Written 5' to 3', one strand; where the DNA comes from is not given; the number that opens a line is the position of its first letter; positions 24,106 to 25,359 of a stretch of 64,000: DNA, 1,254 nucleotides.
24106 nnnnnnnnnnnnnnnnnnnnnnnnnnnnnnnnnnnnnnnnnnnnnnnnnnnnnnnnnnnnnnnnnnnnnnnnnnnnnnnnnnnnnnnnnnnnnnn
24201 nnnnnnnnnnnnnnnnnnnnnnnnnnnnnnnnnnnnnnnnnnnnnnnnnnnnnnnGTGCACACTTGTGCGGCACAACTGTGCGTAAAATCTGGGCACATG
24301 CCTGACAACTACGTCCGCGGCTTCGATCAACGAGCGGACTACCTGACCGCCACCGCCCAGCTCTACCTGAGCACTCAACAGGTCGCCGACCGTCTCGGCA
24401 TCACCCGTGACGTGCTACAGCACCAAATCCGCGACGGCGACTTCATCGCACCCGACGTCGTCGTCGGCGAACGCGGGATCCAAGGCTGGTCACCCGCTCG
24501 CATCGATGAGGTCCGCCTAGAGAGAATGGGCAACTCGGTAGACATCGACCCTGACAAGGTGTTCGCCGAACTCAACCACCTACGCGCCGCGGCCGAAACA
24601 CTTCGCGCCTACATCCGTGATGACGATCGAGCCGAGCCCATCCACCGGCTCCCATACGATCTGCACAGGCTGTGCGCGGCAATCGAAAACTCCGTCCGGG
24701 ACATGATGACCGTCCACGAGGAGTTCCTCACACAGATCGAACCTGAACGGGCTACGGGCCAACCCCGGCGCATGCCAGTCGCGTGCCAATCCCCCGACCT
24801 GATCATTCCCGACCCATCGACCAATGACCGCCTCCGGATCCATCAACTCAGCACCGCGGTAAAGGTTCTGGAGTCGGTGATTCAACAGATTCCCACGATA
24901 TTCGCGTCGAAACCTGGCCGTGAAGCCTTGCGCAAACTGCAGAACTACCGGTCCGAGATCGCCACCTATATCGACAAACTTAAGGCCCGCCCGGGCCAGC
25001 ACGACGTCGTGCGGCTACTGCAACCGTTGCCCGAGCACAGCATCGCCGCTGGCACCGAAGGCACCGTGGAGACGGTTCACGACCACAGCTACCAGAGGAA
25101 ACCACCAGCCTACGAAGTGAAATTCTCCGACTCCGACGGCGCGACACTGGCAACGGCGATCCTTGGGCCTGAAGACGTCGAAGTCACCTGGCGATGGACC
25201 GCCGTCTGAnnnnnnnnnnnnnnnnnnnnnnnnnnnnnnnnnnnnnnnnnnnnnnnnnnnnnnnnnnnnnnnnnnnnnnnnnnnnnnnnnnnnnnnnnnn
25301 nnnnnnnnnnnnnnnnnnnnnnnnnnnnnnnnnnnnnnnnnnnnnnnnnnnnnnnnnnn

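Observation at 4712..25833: Seven copies of a ~40-bp promoter-plus-start-codon module driving leaderless genes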

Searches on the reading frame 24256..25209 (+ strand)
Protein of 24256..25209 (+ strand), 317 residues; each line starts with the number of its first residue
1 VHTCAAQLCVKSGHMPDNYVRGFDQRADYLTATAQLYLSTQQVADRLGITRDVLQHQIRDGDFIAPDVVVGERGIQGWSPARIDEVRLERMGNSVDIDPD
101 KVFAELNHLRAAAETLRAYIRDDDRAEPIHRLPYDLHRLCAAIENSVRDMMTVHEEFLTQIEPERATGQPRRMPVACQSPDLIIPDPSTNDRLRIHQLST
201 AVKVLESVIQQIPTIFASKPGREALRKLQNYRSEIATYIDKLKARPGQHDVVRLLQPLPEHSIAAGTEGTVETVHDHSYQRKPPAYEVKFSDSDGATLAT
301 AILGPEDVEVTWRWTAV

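Call 16: search_protein_families(library=pfam, proteins=[window:24256-25209:+], max_evalue=0.01)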
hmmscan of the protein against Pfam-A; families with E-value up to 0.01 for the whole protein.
window:24256-25209:+ (317 aa): 2 families
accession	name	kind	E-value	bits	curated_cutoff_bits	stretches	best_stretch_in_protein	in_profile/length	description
PF16277.11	DUF4926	-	1.6e-12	47.1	29.1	1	249-310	2-57/57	Domain of unknown function (DUF4926)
PF12728.13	HTH_17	-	0.0052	17.5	27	0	37-63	1-27/51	Helix-turn-helix domain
